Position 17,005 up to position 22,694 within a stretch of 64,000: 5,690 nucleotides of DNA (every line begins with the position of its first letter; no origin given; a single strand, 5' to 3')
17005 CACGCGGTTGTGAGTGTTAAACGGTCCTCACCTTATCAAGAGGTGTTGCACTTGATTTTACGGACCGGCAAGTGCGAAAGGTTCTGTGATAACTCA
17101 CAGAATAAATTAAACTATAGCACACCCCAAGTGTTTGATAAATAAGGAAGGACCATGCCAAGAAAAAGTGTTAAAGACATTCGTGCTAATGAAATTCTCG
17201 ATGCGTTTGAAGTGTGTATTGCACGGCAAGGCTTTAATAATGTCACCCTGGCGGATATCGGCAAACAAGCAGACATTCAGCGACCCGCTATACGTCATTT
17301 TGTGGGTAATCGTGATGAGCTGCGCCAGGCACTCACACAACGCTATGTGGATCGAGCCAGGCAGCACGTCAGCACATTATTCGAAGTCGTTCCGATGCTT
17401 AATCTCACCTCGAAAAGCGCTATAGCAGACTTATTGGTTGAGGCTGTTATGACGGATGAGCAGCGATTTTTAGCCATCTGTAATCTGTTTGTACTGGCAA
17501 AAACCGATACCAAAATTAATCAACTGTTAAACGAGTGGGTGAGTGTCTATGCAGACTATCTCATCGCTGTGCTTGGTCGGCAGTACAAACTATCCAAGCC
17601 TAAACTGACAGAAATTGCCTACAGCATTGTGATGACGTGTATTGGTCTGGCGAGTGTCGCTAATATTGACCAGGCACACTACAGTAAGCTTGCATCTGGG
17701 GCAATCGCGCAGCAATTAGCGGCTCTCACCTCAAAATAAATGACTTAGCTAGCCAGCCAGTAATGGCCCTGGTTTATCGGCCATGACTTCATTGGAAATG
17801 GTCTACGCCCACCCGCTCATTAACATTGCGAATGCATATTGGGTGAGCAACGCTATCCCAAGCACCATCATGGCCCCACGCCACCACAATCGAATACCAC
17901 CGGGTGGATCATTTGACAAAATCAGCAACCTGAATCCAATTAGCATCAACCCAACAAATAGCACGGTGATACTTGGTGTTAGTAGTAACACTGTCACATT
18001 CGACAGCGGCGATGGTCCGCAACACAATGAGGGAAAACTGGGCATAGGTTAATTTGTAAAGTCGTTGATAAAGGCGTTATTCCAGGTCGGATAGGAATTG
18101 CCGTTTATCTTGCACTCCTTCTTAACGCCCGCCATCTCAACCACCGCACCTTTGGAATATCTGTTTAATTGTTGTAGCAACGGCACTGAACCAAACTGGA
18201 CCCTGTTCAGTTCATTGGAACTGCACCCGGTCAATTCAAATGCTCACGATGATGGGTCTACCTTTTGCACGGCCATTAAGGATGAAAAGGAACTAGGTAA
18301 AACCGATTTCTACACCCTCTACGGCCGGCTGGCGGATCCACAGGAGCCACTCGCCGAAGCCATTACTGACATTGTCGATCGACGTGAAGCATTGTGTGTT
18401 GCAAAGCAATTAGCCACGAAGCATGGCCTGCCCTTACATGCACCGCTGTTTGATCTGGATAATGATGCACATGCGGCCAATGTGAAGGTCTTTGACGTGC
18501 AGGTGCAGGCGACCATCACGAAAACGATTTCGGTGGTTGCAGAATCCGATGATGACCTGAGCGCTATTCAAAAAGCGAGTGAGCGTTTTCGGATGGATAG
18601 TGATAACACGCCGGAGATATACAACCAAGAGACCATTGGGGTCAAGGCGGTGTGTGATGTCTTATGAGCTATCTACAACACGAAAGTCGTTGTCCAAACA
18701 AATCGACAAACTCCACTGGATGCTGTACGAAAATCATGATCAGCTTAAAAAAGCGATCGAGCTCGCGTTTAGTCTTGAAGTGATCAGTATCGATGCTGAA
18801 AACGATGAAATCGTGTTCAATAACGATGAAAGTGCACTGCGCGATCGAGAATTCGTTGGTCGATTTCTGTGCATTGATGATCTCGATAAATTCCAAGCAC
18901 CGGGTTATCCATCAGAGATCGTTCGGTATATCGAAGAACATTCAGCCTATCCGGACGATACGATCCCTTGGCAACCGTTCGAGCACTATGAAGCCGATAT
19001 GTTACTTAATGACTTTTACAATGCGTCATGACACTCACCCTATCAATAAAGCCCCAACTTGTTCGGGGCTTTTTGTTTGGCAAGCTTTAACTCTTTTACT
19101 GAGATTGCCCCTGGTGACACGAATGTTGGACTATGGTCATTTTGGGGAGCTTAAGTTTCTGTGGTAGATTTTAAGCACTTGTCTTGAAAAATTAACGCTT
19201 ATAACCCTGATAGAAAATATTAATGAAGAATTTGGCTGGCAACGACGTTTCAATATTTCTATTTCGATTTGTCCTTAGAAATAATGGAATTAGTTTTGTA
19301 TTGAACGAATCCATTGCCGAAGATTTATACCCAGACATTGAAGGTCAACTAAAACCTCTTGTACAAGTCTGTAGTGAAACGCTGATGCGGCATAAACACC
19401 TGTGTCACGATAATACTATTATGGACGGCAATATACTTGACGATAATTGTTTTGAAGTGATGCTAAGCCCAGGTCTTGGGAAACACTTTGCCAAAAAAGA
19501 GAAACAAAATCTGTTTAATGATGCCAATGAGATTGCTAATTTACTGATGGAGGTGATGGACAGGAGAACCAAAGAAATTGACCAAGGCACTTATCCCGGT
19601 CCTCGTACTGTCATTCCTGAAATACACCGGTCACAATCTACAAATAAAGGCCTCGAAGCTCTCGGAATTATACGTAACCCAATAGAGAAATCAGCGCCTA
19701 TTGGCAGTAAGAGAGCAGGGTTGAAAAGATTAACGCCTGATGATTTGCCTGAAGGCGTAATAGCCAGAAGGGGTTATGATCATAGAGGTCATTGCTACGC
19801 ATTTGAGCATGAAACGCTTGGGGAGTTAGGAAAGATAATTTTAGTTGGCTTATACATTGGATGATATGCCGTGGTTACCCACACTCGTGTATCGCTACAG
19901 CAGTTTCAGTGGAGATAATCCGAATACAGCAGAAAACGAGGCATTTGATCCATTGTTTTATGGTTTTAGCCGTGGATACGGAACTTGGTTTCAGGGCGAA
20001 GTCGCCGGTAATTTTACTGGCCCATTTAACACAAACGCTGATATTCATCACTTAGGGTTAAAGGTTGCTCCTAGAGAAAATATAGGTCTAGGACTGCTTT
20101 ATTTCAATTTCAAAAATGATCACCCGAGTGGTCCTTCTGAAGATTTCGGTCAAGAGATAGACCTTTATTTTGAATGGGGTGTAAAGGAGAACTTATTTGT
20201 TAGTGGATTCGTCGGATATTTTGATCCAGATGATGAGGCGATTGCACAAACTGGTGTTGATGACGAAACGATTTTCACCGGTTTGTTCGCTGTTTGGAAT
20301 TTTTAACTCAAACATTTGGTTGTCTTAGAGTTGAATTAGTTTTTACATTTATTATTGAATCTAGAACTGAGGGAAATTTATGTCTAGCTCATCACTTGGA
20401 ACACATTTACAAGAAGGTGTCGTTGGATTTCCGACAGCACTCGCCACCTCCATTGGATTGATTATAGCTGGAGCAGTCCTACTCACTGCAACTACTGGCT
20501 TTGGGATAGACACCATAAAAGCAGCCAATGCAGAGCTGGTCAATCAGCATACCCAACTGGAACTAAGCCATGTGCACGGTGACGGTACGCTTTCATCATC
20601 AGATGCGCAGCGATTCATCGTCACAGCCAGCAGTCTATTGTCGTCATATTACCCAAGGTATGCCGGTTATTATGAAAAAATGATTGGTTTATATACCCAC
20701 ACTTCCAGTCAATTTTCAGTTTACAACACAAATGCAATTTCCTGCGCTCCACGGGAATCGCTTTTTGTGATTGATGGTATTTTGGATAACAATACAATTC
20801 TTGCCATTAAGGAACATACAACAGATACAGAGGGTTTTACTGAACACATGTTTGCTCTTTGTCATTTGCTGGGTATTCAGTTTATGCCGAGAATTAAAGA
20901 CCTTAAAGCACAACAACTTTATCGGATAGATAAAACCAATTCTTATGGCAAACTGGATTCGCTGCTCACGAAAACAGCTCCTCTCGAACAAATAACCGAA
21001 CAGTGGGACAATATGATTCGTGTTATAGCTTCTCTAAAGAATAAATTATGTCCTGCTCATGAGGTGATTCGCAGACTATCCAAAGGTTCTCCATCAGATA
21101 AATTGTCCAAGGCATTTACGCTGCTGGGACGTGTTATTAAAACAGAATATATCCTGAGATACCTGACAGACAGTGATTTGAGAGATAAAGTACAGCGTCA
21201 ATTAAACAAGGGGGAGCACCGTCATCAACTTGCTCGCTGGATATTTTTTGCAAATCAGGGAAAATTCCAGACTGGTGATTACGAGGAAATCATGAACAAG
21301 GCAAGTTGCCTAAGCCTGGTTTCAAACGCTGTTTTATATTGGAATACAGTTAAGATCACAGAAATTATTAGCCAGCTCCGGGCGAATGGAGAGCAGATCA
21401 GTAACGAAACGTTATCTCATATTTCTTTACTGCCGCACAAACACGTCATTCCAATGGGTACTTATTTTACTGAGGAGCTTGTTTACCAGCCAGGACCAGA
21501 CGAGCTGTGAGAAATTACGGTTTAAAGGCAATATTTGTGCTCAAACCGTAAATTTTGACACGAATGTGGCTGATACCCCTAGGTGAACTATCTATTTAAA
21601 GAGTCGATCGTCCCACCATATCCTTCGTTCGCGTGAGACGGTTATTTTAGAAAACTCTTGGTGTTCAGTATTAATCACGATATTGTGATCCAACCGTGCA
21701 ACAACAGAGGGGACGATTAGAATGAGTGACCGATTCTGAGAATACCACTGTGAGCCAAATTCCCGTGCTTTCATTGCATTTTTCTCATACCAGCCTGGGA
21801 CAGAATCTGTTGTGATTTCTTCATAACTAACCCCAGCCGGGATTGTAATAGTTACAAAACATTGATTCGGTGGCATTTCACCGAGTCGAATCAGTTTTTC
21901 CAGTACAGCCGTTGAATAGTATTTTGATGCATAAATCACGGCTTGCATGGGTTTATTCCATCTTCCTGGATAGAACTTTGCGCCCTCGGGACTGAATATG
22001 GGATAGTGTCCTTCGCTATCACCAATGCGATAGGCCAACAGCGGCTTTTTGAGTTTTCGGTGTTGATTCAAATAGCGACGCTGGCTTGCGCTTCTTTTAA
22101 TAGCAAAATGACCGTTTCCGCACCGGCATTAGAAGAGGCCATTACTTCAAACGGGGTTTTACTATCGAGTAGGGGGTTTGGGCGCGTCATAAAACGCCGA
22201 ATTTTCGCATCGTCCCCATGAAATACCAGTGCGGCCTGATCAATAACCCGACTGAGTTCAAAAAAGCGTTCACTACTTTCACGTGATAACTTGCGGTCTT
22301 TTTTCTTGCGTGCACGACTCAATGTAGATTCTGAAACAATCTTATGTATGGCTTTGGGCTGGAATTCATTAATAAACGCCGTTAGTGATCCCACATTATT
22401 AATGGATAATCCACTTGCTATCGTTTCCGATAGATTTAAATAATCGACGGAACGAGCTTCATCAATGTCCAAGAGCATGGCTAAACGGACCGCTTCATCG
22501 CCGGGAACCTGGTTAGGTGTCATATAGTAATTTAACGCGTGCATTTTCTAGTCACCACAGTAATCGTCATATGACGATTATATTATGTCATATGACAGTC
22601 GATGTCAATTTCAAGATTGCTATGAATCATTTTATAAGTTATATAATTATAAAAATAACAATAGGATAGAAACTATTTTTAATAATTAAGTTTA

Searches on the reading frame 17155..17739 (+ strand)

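Call 52: search_protein_families(library=pfam, proteins=[window:17155-17739:+], max_evalue=0.0001)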
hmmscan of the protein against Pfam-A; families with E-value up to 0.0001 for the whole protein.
window:17155-17739:+ (194 aa): 2 families
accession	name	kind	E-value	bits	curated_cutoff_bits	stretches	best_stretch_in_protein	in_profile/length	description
PF00440.29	TetR_N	-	2.2e-06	27.8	24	1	14-60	1-47/47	Bacterial regulatory proteins, tetR family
PF17940.6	TetR_C_31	-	3.7e-05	24.3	27.4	0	87-143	3-62/107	Tetracyclin repressor-like, C-terminal domain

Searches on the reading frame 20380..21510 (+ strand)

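Call 52: search_protein_families(library=pfam, proteins=[window:20380-21510:+], max_evalue=0.0001)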
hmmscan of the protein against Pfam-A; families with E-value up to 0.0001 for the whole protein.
window:20380-21510:+ (376 aa): 1 family
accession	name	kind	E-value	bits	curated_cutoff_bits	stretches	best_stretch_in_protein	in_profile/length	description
PF01526.23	DDE_Tnp_Tn3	-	3.2e-112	375.6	24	1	41-362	69-389/389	Tn3 transposase DDE domain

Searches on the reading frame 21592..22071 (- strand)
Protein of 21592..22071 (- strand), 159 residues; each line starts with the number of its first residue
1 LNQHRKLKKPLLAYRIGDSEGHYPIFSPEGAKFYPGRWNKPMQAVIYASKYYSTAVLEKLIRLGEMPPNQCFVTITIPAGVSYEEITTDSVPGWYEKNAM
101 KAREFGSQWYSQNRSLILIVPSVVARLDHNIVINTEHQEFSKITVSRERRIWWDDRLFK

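Call 52: search_protein_families(library=pfam, proteins=[window:21592-22071:-], max_evalue=0.0001)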
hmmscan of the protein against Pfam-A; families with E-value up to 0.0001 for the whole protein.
window:21592-22071:- (159 aa): 1 family
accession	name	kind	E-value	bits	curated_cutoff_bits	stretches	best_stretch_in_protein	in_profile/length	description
PF08808.17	RES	-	1.2e-20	74.6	23.2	1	13-154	2-157/157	RES domain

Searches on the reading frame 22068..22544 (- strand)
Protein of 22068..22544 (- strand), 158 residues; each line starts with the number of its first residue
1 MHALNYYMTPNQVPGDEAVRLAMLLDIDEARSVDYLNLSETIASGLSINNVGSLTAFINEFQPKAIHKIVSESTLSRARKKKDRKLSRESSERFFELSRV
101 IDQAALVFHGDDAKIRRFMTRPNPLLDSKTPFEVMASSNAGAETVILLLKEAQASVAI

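Call 52: search_protein_families(library=pfam, proteins=[window:22068-22544:-], max_evalue=0.0001)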
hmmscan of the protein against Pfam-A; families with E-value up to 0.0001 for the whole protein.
window:22068-22544:- (158 aa): 1 family
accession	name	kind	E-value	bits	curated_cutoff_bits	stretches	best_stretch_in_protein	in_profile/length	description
PF09722.15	Xre_MbcA_ParS_C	-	5.5e-08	33.1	24.5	1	103-146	1-42/51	Antitoxin Xre/MbcA/ParS C-terminal toxin-binding domain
